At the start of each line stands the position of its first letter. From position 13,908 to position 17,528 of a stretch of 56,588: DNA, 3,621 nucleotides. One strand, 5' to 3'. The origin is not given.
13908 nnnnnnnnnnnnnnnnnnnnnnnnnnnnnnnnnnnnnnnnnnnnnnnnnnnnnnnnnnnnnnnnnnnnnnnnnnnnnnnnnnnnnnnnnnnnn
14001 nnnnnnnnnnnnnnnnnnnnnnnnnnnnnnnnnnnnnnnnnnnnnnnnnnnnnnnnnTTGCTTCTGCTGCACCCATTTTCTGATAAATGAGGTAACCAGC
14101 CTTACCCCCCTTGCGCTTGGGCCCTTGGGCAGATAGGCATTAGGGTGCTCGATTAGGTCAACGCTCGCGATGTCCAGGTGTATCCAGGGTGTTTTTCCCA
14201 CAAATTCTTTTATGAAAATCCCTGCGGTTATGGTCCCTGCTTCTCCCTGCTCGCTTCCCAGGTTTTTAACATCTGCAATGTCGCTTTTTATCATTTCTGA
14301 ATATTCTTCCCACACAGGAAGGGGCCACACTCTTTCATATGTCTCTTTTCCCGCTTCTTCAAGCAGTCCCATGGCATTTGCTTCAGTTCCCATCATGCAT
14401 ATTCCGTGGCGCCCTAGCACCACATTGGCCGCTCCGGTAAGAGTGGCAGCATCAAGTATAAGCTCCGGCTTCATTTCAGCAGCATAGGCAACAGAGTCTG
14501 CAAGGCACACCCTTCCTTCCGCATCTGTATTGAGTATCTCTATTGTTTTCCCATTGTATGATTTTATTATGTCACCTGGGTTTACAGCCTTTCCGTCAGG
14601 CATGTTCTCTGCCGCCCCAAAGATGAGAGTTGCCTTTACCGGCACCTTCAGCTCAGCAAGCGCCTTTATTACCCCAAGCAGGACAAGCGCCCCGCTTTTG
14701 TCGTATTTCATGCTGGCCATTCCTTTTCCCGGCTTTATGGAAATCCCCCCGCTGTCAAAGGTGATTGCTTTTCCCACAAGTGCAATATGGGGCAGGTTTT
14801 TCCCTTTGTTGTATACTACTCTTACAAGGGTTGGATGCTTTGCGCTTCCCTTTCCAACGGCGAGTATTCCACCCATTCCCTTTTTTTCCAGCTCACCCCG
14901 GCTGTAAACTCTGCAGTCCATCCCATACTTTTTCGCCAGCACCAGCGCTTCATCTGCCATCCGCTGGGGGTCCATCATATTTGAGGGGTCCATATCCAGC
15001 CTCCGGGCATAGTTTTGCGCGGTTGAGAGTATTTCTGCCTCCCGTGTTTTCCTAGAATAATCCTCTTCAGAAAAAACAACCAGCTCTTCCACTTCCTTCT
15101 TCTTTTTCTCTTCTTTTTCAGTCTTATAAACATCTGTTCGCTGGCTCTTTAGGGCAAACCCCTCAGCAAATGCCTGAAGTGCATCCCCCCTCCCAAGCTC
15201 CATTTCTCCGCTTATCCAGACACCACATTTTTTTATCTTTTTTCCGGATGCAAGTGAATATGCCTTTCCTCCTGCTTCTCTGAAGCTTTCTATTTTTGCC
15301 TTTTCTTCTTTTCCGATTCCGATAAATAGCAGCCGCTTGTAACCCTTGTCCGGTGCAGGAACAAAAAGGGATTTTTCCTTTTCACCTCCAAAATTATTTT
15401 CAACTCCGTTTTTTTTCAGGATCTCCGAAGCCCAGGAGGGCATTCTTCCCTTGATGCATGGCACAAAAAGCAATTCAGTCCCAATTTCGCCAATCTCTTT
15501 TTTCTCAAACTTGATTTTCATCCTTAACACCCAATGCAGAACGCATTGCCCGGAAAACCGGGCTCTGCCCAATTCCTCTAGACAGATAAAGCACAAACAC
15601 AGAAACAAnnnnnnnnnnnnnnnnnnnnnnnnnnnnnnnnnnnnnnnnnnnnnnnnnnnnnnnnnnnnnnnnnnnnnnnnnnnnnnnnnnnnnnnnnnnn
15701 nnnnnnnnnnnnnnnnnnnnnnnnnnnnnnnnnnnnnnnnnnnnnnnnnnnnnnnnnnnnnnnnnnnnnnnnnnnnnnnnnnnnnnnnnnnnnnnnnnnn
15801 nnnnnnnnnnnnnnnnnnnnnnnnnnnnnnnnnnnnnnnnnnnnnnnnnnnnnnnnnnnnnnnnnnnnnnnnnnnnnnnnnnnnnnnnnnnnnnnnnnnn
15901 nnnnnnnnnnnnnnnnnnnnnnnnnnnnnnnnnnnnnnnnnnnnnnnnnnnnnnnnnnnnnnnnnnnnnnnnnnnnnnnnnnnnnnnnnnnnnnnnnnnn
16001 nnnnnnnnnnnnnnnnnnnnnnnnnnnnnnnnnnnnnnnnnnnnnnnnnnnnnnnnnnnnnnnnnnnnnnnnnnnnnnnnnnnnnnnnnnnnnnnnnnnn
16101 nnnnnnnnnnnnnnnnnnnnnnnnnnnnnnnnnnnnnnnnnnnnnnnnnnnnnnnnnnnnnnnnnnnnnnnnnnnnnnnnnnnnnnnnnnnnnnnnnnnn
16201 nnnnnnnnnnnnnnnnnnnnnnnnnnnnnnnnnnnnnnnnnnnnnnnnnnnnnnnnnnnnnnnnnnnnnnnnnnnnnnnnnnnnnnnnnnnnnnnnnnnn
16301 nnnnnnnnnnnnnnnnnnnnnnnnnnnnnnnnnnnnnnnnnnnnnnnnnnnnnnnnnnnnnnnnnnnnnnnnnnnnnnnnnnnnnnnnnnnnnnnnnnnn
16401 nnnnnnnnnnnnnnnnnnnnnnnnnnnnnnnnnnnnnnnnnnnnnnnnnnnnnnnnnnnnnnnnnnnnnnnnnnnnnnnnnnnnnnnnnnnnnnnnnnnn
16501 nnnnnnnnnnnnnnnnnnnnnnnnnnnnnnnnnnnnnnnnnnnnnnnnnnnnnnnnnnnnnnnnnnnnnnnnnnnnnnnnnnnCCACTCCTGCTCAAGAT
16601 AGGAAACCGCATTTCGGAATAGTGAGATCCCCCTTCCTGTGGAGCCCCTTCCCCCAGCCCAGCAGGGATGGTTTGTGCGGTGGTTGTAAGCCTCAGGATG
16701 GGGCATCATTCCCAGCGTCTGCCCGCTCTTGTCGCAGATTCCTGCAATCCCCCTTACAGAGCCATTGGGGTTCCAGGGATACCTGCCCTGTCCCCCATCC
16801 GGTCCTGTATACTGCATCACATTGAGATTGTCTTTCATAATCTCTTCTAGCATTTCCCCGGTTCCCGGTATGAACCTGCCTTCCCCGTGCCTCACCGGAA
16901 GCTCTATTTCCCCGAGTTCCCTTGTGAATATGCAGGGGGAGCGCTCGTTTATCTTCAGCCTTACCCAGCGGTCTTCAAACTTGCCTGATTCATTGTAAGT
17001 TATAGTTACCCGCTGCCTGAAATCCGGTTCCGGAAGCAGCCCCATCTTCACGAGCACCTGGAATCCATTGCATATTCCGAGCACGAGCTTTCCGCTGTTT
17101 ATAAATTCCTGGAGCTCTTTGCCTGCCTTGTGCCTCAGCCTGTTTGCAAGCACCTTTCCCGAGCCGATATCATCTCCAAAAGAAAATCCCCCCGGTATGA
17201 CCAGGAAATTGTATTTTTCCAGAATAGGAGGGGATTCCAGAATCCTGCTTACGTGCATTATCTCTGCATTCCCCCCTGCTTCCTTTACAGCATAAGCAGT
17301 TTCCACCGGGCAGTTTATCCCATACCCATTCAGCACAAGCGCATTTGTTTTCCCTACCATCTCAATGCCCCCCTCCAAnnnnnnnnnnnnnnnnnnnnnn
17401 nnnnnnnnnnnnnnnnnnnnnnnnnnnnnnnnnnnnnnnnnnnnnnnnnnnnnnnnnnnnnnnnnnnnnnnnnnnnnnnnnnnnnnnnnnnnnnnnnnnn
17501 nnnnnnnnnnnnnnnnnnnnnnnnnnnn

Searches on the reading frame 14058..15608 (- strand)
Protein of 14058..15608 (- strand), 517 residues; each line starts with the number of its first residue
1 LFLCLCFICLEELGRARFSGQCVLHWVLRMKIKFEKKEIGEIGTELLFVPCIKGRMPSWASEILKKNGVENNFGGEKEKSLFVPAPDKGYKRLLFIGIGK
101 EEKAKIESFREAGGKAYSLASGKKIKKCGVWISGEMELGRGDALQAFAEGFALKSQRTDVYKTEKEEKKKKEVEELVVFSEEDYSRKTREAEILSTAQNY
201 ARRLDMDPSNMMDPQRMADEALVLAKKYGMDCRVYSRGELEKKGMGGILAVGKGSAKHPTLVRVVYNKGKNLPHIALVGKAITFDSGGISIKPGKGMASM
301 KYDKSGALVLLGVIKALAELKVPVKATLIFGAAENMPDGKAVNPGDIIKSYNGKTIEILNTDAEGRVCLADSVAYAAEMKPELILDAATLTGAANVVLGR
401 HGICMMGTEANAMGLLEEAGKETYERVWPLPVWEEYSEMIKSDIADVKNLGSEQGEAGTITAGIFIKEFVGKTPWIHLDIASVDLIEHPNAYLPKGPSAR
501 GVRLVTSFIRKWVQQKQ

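Call 76: search_protein_families(library=pfam, proteins=[window:14058-15608:-], max_evalue=0.00001)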
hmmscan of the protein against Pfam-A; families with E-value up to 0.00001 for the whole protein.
window:14058-15608:- (517 aa): 2 families
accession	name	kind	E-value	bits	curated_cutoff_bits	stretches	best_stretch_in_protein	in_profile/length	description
PF00883.26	Peptidase_M17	-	1.5e-108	363.2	25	1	199-505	1-309/310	Cytosol aminopeptidase family, catalytic domain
PF02789.23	Peptidase_M17_N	-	1.4e-15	57.8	23.4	1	70-165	31-129/129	Cytosol aminopeptidase family, N-terminal domain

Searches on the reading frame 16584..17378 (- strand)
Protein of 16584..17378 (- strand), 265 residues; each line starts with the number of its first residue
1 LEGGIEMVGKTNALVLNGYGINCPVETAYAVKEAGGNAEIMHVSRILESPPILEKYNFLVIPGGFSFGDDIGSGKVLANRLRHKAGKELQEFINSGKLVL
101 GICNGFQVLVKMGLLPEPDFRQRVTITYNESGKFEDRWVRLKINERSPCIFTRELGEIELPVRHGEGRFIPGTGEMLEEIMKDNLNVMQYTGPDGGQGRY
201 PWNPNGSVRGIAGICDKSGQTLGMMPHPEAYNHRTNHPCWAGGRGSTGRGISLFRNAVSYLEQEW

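Call 76: search_protein_families(library=pfam, proteins=[window:16584-17378:-], max_evalue=0.00001)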
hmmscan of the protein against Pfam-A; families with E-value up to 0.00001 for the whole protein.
window:16584-17378:- (265 aa): 2 families
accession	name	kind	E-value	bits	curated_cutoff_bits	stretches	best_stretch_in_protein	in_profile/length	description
PF13507.12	GATase_5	-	4.6e-80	268.9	27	1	11-260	2-259/260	CobB/CobQ-like glutamine amidotransferase domain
PF01965.30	DJ-1_PfpI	-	5.6e-06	26.7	26.6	0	54-116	60-114/165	DJ-1/PfpI family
